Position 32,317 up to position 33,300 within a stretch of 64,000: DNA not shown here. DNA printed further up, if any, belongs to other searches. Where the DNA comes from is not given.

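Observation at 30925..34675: Three head-to-tail copies of a complete RAYT (Y1/HUH transposase) unit: a tandemly amplified REPtron-like module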

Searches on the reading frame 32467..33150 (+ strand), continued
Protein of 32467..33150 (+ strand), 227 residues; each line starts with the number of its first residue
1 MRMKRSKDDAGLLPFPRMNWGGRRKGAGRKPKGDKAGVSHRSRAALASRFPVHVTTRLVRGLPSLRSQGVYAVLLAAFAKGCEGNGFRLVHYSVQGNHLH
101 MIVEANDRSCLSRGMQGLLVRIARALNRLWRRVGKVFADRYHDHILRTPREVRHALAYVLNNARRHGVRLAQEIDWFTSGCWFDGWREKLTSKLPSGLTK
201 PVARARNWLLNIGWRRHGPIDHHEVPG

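Call 27: find_encoding_contigs(protein=P0001, flank=3000, max_places=10)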
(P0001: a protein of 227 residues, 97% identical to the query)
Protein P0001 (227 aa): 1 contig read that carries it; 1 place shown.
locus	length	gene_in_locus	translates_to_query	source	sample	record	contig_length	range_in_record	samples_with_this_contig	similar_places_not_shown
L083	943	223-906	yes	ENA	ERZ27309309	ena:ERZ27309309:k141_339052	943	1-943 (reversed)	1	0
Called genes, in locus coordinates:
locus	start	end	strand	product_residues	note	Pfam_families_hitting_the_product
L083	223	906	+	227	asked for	PF01797:Y1_Tnp (weak)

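Call 42: search_solved_structures(query=A1, max_evalue=1, show_alignments=2)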
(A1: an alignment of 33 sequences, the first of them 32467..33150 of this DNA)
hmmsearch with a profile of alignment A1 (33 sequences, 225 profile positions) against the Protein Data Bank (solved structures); distinct sequences matched with E-value up to 1: 10.
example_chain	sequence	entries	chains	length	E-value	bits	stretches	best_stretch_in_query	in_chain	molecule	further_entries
4er8_A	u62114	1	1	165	0.011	18.5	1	64-172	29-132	TnpArep for protein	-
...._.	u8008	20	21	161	0.38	13.4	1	18-76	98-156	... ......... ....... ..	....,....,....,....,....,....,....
10px_1e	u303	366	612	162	0.38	13.4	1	18-76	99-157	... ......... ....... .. | Ribosomal protein S5 | 16S Ribosomal protein S5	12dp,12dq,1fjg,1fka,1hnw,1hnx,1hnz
4yhh_E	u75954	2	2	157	0.4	13.3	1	18-75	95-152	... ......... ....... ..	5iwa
4v7x_AE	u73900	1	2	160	0.49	13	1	18-73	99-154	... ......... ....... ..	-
5myj_AE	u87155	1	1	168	0.75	12.4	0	19-71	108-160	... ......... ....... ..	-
6o8w_e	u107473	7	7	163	0.83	12.3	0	24-71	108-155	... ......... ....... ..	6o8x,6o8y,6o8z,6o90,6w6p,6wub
7nhk_f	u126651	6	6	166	0.86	12.3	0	24-71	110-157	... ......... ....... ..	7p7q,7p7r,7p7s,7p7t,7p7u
4k0k_E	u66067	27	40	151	0.87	12.2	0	18-71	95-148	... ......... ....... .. | RIBOSOMAL PROTEIN S5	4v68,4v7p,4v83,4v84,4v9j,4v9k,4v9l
4gkj_E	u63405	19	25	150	0.91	12.2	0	18-71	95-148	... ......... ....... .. | RIBOSOMAL PROTEIN S5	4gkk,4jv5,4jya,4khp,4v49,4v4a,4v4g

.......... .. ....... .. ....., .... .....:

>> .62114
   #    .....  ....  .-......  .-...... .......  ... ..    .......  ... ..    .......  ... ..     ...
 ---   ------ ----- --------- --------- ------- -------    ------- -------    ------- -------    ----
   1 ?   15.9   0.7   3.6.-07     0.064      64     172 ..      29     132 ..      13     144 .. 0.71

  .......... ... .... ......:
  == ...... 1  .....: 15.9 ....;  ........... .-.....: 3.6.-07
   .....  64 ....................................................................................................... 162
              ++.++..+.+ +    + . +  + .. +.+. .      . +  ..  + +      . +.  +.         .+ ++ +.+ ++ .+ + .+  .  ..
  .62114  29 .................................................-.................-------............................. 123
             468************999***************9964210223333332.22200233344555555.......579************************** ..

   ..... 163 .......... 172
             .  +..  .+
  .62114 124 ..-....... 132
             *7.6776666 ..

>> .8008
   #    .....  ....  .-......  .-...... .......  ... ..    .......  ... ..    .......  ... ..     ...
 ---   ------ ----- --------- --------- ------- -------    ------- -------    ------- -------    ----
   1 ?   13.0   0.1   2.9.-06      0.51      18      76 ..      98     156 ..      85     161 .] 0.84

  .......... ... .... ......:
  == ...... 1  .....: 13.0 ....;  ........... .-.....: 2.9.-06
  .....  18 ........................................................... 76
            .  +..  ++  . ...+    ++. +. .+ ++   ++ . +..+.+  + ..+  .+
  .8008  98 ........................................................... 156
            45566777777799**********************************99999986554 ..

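Call 50: predict_structure(alignment_id=A1)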
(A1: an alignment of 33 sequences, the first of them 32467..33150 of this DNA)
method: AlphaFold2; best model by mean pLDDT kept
length: 227 residues; sequences in the alignment: 33
mean_pLDDT: 81.8   pTM: 0.74
mean pLDDT of the five models: 81.8, 77.8, 76.6, 75.6, 73.7
residues with pLDDT >= 90: 128; 70-90: 46; 50-70: 24; < 50: 29
segments of 3 or more residues with pLDDT < 50: 1-10, 18-21, 35-47
pLDDT, mean of each block of 10 residues (from residue 1): 45 50 56 50 52 94 91 94 93 92 93 94 96 89 93 95 83 89 91 74 94 94 80
secondary structure, 60 per line:
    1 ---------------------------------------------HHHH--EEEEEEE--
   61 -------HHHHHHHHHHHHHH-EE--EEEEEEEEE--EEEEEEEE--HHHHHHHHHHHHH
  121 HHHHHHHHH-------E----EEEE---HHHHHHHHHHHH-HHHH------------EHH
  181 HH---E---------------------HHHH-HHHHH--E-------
elements in order: H46-49 E52-58 H68-81 E87-95 E98-105 H108-129 E142-145 H149-160 H162-165 H179-182 H208-211 H213-217

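Call 55: fold_search(model_id=the predicted structure, library=pdb)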
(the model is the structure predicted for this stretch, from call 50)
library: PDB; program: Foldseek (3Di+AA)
matches with E <= 10: 1545; with E <= 0.001: 4
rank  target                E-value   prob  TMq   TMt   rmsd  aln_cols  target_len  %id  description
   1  4er8_A                1.2e-06  1.00  0.48  0.65   2.7       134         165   19  Structure of the REP associates tyrosine transposase bound to a REP hairpin (released 2012-08-15)
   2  2f4f_A                3.9e-04  1.00  0.36  0.59  12.2       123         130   18  Crystal structure of IS200 transposase (released 2005-12-13)
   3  2xm3_A                8.6e-04  1.00  0.34  0.58   3.5       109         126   16  Deinococcus radiodurans ISDra2 Transposase Left end DNA complex (released 2010-10-13)
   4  2ec2_D                9.7e-04  1.00  0.35  0.57   3.4       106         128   16  Crystal structure of transposase from Sulfolobus tokodaii (released 2007-02-27)
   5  4kgk_C                1.1e-03  1.00  0.36  0.39   4.1       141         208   13  Bacterial tRNA(HIS) Guanylyltransferase (Thg1)-Like Protein in complex with GTP (released 2013-08-14)
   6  2ec2_B                1.2e-03  1.00  0.38  0.62   2.6       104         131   15  Crystal structure of transposase from Sulfolobus tokodaii (released 2007-02-27)
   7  2a6o_A                1.2e-03  1.00  0.35  0.49   3.3       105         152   11  Crystal Structure of the ISHp608 Transposase in Complex with Stem-loop DNA (released 2005-10-25)
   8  2ec2_E                1.2e-03  1.00  0.36  0.59   3.0       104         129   16  Crystal structure of transposase from Sulfolobus tokodaii (released 2007-02-27)
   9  2vic_B                1.4e-03  1.00  0.38  0.64   2.6       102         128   11  CRYSTAL STRUCTURE OF THE ISHP608 TRANSPOSASE IN COMPLEX with Left end 26- mer DNA and manganese (released 2008-02-19)
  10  2ec2_F                1.6e-03  1.00  0.32  0.52   3.9       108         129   18  Crystal structure of transposase from Sulfolobus tokodaii (released 2007-02-27)
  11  4kgm_A                1.6e-03  1.00  0.36  0.35   4.4       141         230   13  Bacterial tRNA(HIS) Guanylyltransferase (Thg1)-Like Protein in complex with ATP (released 2013-08-14)
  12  4kgm_C                1.6e-03  1.00  0.35  0.35   4.3       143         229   13  Bacterial tRNA(HIS) Guanylyltransferase (Thg1)-Like Protein in complex with ATP (released 2013-08-14)
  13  2xm3_C                1.7e-03  1.00  0.34  0.57   3.4       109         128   16  Deinococcus radiodurans ISDra2 Transposase Left end DNA complex (released 2010-10-13)
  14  2xo6_A                1.8e-03  1.00  0.35  0.55   3.4       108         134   16  DEINOCOCCUS RADIODURANS ISDRA2 TRANSPOSASE Y132F MUTANT COMPLEXED WITH LEFT END RECOGNITION AND CLEAVAGE SITE (released 2010-10-13)
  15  2vjv_A                1.9e-03  1.00  0.36  0.61   3.1       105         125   10  Crystal structure of the IS608 transposase in complex with left end 26-mer DNA hairpin and a 6-mer DNA representing th (released 2008-02-19)
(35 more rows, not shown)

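Call 86: list_cluster_members(proteins=[P0001, P0002, P0004])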
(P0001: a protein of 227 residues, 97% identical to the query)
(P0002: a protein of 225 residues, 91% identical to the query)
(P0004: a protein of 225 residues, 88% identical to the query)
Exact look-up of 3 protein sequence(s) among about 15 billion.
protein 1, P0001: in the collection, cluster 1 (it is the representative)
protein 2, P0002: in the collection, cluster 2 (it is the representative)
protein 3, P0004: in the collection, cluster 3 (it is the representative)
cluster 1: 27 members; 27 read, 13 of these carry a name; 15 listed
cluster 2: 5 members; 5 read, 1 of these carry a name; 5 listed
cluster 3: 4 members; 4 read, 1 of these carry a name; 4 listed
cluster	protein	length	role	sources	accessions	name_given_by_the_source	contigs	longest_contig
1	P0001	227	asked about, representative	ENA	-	-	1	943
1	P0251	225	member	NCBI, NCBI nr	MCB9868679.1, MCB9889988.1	MAG: transposase [Planctomycetes bacterium] | transposase [Planctomycetota bacterium]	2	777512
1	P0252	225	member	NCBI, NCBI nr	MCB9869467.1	MAG: transposase [Planctomycetes bacterium] | transposase [Planctomycetota bacterium]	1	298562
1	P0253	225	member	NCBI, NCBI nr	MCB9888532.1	MAG: transposase [Planctomycetes bacterium] | transposase [Planctomycetota bacterium]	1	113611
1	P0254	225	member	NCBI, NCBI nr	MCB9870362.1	MAG: transposase [Planctomycetes bacterium] | transposase [Planctomycetota bacterium]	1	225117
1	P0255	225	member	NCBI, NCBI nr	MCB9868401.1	MAG: transposase [Planctomycetes bacterium] | transposase [Planctomycetota bacterium]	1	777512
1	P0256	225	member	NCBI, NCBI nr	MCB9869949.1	MAG: transposase [Planctomycetes bacterium] | transposase [Planctomycetota bacterium]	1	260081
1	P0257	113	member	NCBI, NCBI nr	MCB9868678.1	MAG: hypothetical protein H6837_02420 [Planctomycetes bacterium] | hypothetical protein [Planctomycetota bacterium]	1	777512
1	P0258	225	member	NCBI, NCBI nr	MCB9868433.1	MAG: transposase [Planctomycetes bacterium] | transposase [Planctomycetota bacterium]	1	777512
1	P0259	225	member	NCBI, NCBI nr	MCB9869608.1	MAG: transposase [Planctomycetes bacterium] | transposase [Planctomycetota bacterium]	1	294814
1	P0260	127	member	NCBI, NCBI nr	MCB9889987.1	MAG: hypothetical protein H6836_10475 [Planctomycetes bacterium] | hypothetical protein [Planctomycetota bacterium]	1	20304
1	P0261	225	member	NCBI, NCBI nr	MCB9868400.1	MAG: transposase [Planctomycetes bacterium] | transposase [Planctomycetota bacterium]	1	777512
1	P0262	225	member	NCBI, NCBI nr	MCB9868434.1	MAG: transposase [Planctomycetes bacterium] | transposase [Planctomycetota bacterium]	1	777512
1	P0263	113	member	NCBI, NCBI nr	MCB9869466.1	MAG: hypothetical protein H6837_06390 [Planctomycetes bacterium] | hypothetical protein [Planctomycetota bacterium]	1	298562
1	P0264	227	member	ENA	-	-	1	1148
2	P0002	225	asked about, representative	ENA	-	-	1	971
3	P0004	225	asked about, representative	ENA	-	-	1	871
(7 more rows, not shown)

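Call 87: find_encoding_contigs(protein=P0260, flank=10000, max_places=4)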
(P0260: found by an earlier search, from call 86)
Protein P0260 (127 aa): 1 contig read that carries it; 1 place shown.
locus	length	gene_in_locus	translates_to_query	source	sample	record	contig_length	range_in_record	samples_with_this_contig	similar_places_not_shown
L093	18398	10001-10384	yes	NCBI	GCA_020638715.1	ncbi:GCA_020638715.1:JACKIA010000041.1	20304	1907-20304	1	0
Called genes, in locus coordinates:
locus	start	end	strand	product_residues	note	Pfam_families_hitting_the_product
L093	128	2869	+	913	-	PF13385:Laminin_G_3, PF13205:Big_5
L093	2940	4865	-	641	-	PF00012:HSP70, PF06723:MreB_Mbl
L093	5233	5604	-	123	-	PF00072:Response_reg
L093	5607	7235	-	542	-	PF07228:SpoIIE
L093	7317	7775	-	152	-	PF13581:HATPase_c_2, PF02518:HATPase_c (weak)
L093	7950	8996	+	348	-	PF01510:Amidase_2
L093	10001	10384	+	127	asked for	-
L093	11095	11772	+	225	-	-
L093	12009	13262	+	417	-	PF00512:HisKA, PF02518:HATPase_c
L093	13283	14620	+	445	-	PF00072:Response_reg, PF00158:Sigma54_activat, PF14532:Sigma54_activ_2, PF25601:AAA_lid_14, PF02954:HTH_8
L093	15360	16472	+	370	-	-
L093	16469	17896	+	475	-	PF14522:Cytochrome_C7 (faint), PF13435:Cytochrome_C554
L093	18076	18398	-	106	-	PF01479:S4 (weak)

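Call 94: find_encoding_contigs(protein=P0253, flank=6000, max_places=4)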
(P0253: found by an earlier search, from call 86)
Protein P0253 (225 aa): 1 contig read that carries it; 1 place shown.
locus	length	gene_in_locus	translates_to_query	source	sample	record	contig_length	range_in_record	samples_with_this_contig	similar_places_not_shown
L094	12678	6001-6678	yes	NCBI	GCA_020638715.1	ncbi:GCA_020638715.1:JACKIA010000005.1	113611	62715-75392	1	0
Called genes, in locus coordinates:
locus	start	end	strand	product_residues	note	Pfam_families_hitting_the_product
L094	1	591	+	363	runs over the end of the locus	PF10263:SprT-like, PF10979:DUF2786, PF23771:DUF7168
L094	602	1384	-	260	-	-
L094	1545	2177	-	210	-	PF00300:His_Phos_1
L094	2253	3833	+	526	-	PF06745:ATPase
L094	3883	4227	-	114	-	-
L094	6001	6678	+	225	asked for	-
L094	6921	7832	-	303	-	PF01791:DeoC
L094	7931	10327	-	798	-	PF00188:CAP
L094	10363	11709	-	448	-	-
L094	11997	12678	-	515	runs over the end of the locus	-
